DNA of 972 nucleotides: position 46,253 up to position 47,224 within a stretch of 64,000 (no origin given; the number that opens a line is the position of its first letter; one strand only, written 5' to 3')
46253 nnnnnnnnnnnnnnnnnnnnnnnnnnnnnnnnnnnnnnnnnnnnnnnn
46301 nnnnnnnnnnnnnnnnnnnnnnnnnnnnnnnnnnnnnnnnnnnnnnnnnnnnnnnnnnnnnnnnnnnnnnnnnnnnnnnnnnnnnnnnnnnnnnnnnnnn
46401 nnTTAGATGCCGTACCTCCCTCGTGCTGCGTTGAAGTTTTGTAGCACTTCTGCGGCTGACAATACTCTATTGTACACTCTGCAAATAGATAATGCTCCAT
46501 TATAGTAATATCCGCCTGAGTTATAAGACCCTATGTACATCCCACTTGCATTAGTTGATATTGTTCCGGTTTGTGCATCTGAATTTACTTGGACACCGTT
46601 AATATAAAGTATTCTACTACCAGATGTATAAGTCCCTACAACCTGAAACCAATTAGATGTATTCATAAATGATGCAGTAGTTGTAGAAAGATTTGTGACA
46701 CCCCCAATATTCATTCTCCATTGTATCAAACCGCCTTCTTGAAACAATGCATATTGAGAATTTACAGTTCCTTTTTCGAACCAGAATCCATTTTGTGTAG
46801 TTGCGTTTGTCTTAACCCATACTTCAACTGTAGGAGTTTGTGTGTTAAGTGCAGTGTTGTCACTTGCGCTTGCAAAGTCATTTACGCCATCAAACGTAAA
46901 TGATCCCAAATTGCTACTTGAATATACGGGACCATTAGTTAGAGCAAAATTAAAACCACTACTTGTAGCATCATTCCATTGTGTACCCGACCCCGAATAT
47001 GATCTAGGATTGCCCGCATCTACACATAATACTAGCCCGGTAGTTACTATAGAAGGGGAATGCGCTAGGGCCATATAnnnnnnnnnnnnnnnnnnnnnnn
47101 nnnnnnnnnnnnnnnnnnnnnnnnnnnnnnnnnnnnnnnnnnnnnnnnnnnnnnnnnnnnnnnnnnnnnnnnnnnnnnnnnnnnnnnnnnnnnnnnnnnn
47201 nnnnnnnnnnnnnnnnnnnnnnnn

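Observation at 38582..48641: Array of eight paralogous fibre genes with conserved N- and C-termini around a Laminin_G_3/ConA-like jellyroll domain, two carrying long poly-Gly inserts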

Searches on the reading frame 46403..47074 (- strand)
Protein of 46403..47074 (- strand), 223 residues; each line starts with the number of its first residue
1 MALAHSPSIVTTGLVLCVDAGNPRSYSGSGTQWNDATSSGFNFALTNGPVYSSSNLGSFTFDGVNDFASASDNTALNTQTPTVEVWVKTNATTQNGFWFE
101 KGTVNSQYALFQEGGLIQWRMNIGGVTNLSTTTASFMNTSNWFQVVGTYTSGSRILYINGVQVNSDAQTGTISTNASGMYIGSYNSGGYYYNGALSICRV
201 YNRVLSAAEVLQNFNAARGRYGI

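Call 3: search_protein_families(library=pfam, proteins=[window:46403-47074:-], max_evalue=0.01)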
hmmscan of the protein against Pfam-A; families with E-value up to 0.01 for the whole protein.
window:46403-47074:- (223 aa): 2 families
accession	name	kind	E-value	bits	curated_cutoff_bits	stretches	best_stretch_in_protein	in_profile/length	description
PF13385.13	Laminin_G_3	-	2.1e-22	80.3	27.6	1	63-210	2-150/151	Concanavalin A-like lectin/glucanases superfamily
PF00054.30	Laminin_G_1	-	0.0016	19.1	24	1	91-185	3-101/131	Laminin G domain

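Call 4: search_protein_families(library=phrogs, proteins=[window:46403-47074:-], max_evalue=0.001)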
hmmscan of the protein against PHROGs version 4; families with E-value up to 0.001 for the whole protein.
window:46403-47074:- (223 aa): 7 families
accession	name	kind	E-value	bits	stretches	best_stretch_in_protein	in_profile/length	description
phrog_8510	-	head and packaging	2.3e-24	86.3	1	43-223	1159-1348/1348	virion structural protein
phrog_24074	-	unknown function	3.3e-24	86.2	2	7-187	137-323/892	-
phrog_17347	-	unknown function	5.6e-10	40.4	1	74-217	63-208/312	-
phrog_3545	-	unknown function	5.9e-09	35.5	1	6-221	746-976/1115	-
phrog_701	-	head and packaging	1.3e-05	22.1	1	69-203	4075-4208/6136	virion structural protein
phrog_38537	-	tail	0.00035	20.3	1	67-212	453-604/611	tail fiber protein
phrog_38104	-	unknown function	0.00043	20.6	0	4-223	83-320/320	-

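Call 9: search_dna_similar(query=window:46403-47074:-, collection=phages, mode=protein, max_rows=30)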
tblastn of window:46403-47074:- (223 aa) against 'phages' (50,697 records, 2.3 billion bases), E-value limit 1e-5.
Records with a match: 18; places in all: 26; records where one place covers at least 80% of the query: 15.
Best place of each record, by identity: <60% 18.
By first word of the organism name: Synechococcus 6; Cyanophage 5; Flavobacterium 4; uncultured 2; Altiarchaeum 1.
By host as written in the record: Synechococcus 5; Flavobacterium sp. LMO8 4; - 4; Synechococcus sp. WH7803 2; Synechococcus sp. SynWH7803 2; Parasynechococcus marenigrum WH 8102 1.
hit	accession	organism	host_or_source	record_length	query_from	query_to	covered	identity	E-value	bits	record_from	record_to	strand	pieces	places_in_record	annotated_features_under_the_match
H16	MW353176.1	Flavobacterium phage vB_FspM_immuto_3-5A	Flavobacterium sp. LMO8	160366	1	223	100%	32.9%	2e-14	77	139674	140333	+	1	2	structural protein | putative tail fiber-like protein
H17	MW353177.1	Flavobacterium phage vB_FspM_immuto_13-6C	Flavobacterium sp. LMO8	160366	1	223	100%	32.9%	2e-14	77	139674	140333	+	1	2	structural protein | putative tail fiber-like protein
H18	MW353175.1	Flavobacterium phage vB_FspM_immuto_2-6A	Flavobacterium sp. LMO8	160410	1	223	100%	32.9%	2e-14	77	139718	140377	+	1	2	structural protein | putative tail fiber-like protein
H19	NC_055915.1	Flavobacterium phage vB_FspM_immuto_2-6A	Flavobacterium sp. LMO8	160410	1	223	100%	32.9%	2e-14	77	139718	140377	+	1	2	structural protein | putative tail fiber-like protein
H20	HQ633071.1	Synechococcus phage S-SKS1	Synechococcus sp. WH7803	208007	1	223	100%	32.5%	1e-12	124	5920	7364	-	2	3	hypothetical protein (x3)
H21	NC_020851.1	Synechococcus phage S-SKS1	Synechococcus sp. WH7803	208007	1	223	100%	32.5%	1e-12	124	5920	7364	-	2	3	hypothetical protein (x2) | tail fiber protein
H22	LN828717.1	Synechococcus phage S-PM2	-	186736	9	223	96%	33.3%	3e-14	77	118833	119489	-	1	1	hypothetical protein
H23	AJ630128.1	Synechococcus phage S-PM2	Synechococcus sp. SynWH7803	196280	9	223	96%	33.3%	3e-14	77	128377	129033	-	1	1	Hypothetical-Protein | belonging to T4-LIKE GC: 864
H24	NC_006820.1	Synechococcus phage S-PM2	Synechococcus sp. SynWH7803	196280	9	223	96%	33.3%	3e-14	77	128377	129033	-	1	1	virion structural protein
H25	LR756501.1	uncultured phage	metagenomic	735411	1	223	100%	28.9%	4e-13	74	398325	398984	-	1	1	record has no annotation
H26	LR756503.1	uncultured phage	metagenomic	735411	1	223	100%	28.9%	4e-13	74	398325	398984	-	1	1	record has no annotation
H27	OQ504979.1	Synechococcus phage S-8S29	Parasynechococcus marenigrum WH 8102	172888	8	223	97%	29.3%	6e-8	58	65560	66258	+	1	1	hypothetical protein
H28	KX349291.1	Cyanophage S-RIM44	Synechococcus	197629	37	223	84%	31.6%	2e-8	59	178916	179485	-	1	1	hypothetical protein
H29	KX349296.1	Cyanophage S-RIM44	Synechococcus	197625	37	223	84%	31.5%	7e-9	61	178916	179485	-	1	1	hypothetical protein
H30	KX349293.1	Cyanophage S-RIM44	Synechococcus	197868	37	223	84%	31.5%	8e-9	61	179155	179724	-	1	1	hypothetical protein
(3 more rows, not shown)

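Call 11: find_encoding_contigs(protein=window:46403-47074:-, flank=10000, max_places=6)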
Protein window:46403-47074:- (223 aa): 22 contigs read that carry it; 6 places shown.
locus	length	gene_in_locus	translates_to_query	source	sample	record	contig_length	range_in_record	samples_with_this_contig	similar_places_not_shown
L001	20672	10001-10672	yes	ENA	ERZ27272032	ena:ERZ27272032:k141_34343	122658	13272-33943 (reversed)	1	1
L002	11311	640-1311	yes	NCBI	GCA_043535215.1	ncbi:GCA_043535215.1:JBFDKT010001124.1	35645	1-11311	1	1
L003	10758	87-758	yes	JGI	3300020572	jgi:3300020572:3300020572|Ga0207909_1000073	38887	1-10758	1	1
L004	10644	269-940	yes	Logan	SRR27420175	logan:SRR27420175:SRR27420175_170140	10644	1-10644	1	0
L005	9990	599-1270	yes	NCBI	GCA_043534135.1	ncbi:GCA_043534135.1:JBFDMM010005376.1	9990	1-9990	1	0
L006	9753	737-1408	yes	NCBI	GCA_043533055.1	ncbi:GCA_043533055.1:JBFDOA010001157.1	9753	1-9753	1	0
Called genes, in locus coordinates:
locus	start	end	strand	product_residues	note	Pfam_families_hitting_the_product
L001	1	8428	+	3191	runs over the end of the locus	-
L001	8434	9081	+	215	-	-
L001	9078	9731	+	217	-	PF13385:Laminin_G_3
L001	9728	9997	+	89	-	-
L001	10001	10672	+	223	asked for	PF13385:Laminin_G_3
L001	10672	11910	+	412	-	-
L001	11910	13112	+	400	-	PF13385:Laminin_G_3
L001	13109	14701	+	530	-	PF21722:Gly_rich_2 (faint), PF07953:Toxin_R_bind_N (weak), PF13385:Laminin_G_3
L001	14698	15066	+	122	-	-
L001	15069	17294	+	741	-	PF21722:Gly_rich_2, PF13385:Laminin_G_3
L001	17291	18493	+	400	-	PF13385:Laminin_G_3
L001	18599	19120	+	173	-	-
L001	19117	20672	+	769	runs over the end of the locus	PF03477:ATP-cone (weak), PF00317:Ribonuc_red_lgN, PF02867:Ribonuc_red_lgC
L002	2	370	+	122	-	?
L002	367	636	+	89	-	-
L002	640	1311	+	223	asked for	PF13385:Laminin_G_3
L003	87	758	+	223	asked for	PF13385:Laminin_G_3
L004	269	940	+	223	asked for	PF13385:Laminin_G_3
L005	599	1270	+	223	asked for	PF13385:Laminin_G_3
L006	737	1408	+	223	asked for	PF13385:Laminin_G_3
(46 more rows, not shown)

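Call 15: find_homologous_proteins(query=window:46403-47074:-, max_evalue=0.00001)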
Query window:46403-47074:- (223 aa): 1442 proteins with E <= 0.00001 among 1879 candidates; the best 120 are listed.
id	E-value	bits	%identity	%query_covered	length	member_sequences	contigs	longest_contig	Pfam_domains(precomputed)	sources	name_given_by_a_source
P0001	5.7e-140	482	100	100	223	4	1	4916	PF13385.14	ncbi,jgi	jgi:hypothetical protein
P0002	3.2e-139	480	99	100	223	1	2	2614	PF13385.14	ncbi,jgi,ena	jgi:hypothetical protein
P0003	1.4e-138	477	99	100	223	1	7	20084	PF13385.14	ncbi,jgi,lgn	jgi:hypothetical protein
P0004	3.0e-134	463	96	100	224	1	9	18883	PF13385.14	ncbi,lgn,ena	-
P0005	1.5e-133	461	95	100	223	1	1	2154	PF13385.14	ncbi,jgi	jgi:hypothetical protein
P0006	1.5e-133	461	95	100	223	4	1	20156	PF13385.14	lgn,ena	-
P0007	5.1e-133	459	94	100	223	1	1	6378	PF13385.14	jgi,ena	jgi:hypothetical protein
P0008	3.1e-127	440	90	100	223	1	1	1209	PF13385.14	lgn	-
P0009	2.1e-126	438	89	100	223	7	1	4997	PF13385.14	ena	-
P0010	2.1e-126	438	90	100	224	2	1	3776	PF13385.14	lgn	-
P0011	1.8e-122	425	88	100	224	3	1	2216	PF13385.14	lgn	-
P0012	1.2e-120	419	87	100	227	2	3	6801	PF13385.14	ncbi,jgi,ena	jgi:hypothetical protein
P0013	9.6e-117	406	85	100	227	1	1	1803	PF13385.14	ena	-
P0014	1.1e-116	406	82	100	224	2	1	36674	PF13385.14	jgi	jgi:hypothetical protein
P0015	6.9e-113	393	84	100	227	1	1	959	PF13385.14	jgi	jgi:hypothetical protein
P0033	6.8e-108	377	81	100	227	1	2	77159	PF13385.14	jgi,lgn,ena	jgi:hypothetical protein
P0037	3.8e-107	375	78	100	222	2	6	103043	PF13385.14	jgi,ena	-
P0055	3.9e-103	362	78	100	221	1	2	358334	PF13385.14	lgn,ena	-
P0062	1.2e-100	354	78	93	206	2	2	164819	PF13385.14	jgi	jgi:hypothetical protein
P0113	2.6e-88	313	67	100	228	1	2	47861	PF07953.21,PF13385.14,PF02973.23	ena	-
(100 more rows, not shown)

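Call 17: find_encoding_contigs(protein=P0055, flank=10000, max_places=2)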
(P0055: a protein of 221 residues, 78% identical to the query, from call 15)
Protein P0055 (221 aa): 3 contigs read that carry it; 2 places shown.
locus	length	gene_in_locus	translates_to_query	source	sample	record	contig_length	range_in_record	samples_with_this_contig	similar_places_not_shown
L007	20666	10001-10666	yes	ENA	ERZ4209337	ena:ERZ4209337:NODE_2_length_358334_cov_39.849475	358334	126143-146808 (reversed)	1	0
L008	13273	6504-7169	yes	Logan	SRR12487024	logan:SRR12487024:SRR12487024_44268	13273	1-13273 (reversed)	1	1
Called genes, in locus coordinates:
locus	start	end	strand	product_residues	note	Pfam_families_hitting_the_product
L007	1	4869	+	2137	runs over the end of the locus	-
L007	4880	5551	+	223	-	PF13385:Laminin_G_3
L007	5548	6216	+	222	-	PF13385:Laminin_G_3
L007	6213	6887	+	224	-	PF13385:Laminin_G_3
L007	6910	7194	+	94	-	-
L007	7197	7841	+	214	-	PF13385:Laminin_G_3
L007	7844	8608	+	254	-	PF13385:Laminin_G_3 (weak)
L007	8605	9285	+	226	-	PF00354:Pentaxin, PF13385:Laminin_G_3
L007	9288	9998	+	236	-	PF13385:Laminin_G_3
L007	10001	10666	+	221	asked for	PF13385:Laminin_G_3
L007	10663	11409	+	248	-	PF13385:Laminin_G_3 (weak)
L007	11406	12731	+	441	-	PF13385:Laminin_G_3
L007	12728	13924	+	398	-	PF13385:Laminin_G_3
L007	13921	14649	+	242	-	PF13385:Laminin_G_3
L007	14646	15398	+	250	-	-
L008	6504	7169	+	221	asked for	PF13385:Laminin_G_3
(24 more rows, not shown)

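Call 18: find_encoding_contigs(protein=P0062, flank=10000, max_places=2)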
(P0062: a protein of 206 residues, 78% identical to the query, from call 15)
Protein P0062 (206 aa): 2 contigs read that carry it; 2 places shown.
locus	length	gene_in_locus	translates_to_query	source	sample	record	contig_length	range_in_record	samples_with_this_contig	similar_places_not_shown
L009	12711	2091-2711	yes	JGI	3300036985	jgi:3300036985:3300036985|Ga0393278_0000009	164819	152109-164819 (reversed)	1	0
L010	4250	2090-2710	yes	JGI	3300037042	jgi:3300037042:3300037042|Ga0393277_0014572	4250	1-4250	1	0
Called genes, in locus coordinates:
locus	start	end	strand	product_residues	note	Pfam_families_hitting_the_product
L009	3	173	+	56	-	?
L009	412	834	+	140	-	PF13385:Laminin_G_3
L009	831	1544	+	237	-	-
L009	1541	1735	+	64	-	-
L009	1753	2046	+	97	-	-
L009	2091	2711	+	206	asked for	PF13385:Laminin_G_3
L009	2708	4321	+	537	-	-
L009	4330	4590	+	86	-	-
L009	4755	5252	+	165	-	PF13385:Laminin_G_3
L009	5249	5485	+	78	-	-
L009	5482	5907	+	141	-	PF13385:Laminin_G_3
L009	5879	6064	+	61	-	-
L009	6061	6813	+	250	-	-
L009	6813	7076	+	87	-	-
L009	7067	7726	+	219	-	PF13385:Laminin_G_3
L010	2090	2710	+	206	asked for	PF13385:Laminin_G_3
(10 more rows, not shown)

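Call 19: find_encoding_contigs(protein=P0113, flank=10000, max_places=2)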
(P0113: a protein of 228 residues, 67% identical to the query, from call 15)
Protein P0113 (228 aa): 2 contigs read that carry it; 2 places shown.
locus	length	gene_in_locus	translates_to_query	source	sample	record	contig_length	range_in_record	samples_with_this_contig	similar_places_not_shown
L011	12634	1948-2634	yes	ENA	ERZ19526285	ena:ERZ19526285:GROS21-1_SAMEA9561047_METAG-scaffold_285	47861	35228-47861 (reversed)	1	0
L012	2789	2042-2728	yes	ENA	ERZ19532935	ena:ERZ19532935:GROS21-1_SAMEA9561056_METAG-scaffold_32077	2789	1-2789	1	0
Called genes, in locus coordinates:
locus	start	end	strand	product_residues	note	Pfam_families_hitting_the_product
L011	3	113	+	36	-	?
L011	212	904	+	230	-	PF13385:Laminin_G_3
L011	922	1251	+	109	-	-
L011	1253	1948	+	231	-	PF13385:Laminin_G_3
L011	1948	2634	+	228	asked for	PF07953:Toxin_R_bind_N (weak), PF13385:Laminin_G_3, PF02973:Sialidase (weak)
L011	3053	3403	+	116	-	PF02675:AdoMet_dc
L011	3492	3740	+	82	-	PF00462:Glutaredoxin, PF05768:Glrx-like (weak)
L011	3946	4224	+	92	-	-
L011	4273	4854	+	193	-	PF20025:DUF6433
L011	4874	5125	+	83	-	-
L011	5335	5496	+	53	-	-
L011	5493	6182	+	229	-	PF02511:Thy1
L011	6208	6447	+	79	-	-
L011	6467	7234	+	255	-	PF02562:PhoH, PF13245:AAA_19 (faint)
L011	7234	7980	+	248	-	PF12705:PDDEXK_1 (weak)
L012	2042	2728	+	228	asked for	PF07953:Toxin_R_bind_N (weak), PF13385:Laminin_G_3, PF02973:Sialidase (weak)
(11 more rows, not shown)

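Call 22: get_annotated_region(hit=H24, flank=6000)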
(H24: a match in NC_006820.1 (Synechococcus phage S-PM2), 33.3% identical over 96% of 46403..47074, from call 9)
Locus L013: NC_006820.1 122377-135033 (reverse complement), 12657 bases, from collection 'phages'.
description: Synechococcus phage S-PM2, complete genome.
organism: Synechococcus phage S-PM2 (NCBI taxid 238854)
taxonomy: Viruses; Duplodnaviria; Heunggongvirae; Uroviricota; Caudoviricetes; Kyanoviridae; Nodensvirus; Nodensvirus spm2
host: Synechococcus sp. SynWH7803; source: sea water; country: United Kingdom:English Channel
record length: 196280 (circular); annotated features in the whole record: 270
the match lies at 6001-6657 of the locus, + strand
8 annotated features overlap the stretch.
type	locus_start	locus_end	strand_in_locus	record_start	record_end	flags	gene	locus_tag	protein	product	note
CDS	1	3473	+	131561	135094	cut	-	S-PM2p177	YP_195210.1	virion structural protein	T4-LIKE GC: 865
CDS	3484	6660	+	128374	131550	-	-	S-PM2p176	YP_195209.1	virion structural protein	T4-LIKE GC: 864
CDS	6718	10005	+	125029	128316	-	-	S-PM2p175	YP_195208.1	virion structural protein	T4-LIKE GC: 863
CDS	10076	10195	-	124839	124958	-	Hli03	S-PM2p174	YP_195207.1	high light inducible protein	T4-LIKE GC: 267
CDS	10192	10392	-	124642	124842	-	-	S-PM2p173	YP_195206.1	Hypothetical-Protein | belonging to T4-LIKE GC: 862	T4-LIKE GC: 862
CDS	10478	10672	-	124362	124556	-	Hli03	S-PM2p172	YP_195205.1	high light inducible protein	T4-LIKE GC: 267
CDS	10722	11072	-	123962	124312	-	-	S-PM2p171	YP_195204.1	Hypothetical-Protein | belonging to T4-LIKE GC: 355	T4-LIKE GC: 355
CDS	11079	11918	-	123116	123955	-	-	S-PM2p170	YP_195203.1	putative S-layer protein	T4-LIKE GC: 861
